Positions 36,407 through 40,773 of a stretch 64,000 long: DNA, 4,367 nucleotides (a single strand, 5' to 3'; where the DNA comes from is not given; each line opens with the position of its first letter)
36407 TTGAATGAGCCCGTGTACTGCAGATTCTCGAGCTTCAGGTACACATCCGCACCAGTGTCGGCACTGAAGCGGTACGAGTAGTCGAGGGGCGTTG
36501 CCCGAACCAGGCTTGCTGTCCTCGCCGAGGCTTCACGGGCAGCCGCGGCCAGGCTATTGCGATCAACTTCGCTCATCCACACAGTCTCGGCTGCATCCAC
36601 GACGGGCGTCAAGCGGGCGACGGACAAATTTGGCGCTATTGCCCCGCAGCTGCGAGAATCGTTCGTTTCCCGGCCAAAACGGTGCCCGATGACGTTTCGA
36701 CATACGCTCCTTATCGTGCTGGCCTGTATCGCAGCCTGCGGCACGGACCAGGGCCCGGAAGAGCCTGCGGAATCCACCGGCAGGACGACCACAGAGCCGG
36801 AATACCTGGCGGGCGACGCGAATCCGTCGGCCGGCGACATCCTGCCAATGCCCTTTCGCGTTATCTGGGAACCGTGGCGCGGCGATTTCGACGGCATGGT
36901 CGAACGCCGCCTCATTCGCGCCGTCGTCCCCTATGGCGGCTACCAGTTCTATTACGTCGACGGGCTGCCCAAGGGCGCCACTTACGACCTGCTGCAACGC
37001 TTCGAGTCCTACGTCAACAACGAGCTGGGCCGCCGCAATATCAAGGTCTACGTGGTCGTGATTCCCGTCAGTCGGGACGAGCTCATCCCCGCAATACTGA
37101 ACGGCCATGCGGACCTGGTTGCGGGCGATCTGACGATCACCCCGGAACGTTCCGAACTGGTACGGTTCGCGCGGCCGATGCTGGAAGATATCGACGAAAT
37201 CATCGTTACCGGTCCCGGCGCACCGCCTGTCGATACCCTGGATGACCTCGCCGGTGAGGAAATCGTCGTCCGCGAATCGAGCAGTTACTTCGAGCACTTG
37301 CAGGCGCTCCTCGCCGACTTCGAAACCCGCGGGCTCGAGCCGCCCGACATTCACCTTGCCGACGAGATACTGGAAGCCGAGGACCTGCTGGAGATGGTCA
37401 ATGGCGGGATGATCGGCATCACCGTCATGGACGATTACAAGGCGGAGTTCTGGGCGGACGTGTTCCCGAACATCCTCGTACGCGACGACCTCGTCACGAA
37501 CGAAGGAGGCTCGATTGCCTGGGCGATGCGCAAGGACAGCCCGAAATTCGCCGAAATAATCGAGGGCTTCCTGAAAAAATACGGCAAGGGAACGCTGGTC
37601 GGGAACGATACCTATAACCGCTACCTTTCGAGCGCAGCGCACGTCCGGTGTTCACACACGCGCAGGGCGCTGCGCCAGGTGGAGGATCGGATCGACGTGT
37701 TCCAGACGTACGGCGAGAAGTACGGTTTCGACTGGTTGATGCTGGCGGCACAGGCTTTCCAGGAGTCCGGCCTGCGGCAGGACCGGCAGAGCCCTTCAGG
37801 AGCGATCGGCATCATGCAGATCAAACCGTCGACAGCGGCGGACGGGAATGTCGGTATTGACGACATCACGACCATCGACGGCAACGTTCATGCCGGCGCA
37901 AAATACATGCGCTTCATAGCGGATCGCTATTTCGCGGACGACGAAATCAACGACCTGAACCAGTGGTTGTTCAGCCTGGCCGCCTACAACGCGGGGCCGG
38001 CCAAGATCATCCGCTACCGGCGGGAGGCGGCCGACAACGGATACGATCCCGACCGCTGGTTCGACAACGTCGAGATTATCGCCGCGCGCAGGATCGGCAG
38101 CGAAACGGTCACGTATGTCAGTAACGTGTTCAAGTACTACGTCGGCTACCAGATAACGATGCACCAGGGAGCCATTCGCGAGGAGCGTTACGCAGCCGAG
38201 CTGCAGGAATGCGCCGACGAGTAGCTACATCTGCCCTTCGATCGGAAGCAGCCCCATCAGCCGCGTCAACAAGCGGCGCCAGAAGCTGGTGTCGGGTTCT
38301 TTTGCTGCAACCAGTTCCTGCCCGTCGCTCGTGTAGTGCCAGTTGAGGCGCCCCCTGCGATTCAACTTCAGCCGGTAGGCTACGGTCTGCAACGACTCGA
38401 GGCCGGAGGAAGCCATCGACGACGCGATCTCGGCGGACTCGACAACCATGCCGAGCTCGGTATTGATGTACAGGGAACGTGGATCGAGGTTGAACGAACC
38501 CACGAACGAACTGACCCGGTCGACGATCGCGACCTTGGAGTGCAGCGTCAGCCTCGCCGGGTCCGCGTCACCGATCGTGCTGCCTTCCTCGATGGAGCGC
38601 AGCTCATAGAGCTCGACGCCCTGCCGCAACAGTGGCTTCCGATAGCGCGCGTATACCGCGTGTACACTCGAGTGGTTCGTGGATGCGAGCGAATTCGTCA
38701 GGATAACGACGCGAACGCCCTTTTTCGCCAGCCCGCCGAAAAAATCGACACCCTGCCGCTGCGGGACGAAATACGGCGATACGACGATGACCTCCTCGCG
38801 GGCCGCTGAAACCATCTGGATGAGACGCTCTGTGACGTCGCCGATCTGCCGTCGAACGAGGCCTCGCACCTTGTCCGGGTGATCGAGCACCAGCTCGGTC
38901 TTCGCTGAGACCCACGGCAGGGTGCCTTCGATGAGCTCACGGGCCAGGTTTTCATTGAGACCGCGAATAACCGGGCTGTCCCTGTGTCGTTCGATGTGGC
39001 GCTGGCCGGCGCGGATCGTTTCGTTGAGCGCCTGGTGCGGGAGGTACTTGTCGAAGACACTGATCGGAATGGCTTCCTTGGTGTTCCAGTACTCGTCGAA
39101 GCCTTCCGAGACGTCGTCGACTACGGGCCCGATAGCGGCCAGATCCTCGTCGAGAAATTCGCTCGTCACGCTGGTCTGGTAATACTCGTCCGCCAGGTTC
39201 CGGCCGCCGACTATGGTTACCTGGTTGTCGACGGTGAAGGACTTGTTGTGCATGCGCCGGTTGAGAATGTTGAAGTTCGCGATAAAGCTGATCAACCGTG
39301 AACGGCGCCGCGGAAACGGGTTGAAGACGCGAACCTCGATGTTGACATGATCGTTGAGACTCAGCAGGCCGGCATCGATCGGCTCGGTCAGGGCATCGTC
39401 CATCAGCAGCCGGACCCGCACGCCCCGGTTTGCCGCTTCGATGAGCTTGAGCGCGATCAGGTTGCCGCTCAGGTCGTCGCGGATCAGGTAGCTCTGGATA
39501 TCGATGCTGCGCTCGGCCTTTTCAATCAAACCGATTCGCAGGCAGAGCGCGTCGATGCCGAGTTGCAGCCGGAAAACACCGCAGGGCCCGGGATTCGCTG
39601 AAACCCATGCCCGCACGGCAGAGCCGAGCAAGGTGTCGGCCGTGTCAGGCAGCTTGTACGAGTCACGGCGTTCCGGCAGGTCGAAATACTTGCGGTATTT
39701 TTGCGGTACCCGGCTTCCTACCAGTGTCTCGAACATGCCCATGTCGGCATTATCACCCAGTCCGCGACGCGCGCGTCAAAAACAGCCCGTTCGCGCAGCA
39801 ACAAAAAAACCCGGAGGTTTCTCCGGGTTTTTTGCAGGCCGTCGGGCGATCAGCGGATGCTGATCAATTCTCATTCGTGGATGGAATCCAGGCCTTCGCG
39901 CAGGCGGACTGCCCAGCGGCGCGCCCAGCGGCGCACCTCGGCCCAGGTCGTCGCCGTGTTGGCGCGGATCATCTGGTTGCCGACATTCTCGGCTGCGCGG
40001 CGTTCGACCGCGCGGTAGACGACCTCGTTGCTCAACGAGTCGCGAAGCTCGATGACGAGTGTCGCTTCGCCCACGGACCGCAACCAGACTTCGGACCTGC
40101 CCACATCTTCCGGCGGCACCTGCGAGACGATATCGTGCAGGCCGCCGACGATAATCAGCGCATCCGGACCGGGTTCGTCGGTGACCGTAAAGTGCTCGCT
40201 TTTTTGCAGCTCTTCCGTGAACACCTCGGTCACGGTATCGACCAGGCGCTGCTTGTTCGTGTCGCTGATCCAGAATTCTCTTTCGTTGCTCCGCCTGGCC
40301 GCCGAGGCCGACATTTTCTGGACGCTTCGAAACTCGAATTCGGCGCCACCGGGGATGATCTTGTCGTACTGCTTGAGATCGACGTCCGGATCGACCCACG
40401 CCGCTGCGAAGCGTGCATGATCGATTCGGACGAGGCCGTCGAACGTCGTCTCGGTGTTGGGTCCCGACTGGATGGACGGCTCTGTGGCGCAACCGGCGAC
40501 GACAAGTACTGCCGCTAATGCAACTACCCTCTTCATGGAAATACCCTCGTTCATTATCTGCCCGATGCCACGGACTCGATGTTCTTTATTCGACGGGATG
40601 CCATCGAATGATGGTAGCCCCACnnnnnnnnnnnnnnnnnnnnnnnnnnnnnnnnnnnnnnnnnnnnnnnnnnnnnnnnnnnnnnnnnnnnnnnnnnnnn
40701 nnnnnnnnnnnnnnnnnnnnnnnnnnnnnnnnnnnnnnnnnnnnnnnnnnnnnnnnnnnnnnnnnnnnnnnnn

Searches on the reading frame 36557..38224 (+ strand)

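Call 9: search_protein_families(library=pfam, proteins=[window:36557-38224:+])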
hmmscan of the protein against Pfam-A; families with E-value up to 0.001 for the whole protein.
window:36557-38224:+ (555 aa): 4 families
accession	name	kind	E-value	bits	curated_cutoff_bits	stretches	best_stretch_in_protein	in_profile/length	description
PF01464.25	SLT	-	2.3e-18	66.3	21.3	1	381-494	2-111/117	Transglycosylase SLT domain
PF00497.25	SBP_bac_3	-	7.2e-13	48.9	26.4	1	129-342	12-116/132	Bacterial extracellular solute-binding proteins, family 3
PF10613.14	Lig_chan-Glu_bd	-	0.00063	20.3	30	0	176-211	70-105/115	Ligated ion channel L-glutamate- and glycine-binding site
PF03466.25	LysR_substrate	-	0.00089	19.1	28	0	160-291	31-155/209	LysR substrate binding domain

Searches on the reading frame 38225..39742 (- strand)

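Call 9: search_protein_families(library=pfam, proteins=[window:38225-39742:-])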
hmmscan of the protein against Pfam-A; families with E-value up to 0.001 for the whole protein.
window:38225-39742:- (505 aa): 2 families
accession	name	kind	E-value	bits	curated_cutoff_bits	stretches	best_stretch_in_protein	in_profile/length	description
PF13091.12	PLDc_2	-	2.3e-37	128.2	27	2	307-444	1-125/132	PLD-like domain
PF00614.28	PLDc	-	4.3e-08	33.3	21.9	0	399-423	4-28/28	Phospholipase D Active site motif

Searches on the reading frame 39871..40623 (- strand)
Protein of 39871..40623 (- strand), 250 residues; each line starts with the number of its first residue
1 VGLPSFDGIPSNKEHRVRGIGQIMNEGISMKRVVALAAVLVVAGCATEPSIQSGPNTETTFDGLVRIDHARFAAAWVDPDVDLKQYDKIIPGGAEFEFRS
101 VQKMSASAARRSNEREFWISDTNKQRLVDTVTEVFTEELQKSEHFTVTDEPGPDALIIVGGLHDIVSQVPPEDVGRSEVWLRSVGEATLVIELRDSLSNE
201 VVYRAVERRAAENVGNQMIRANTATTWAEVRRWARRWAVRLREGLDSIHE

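Call 9: search_protein_families(library=pfam, proteins=[window:39871-40623:-])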
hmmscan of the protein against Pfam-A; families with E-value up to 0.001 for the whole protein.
window:39871-40623:- (250 aa): 1 family
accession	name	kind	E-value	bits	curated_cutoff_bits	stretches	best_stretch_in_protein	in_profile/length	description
PF11769.13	DUF3313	-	2.2e-12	47.6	26.1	1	72-240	23-186/187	Protein of unknown function (DUF3313)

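Call 31: search_protein_families(library=ncbifam, proteins=[window:39871-40623:-], max_evalue=0.01)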
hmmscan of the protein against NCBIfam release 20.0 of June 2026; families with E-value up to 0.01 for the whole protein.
window:39871-40623:- (250 aa): 0 families
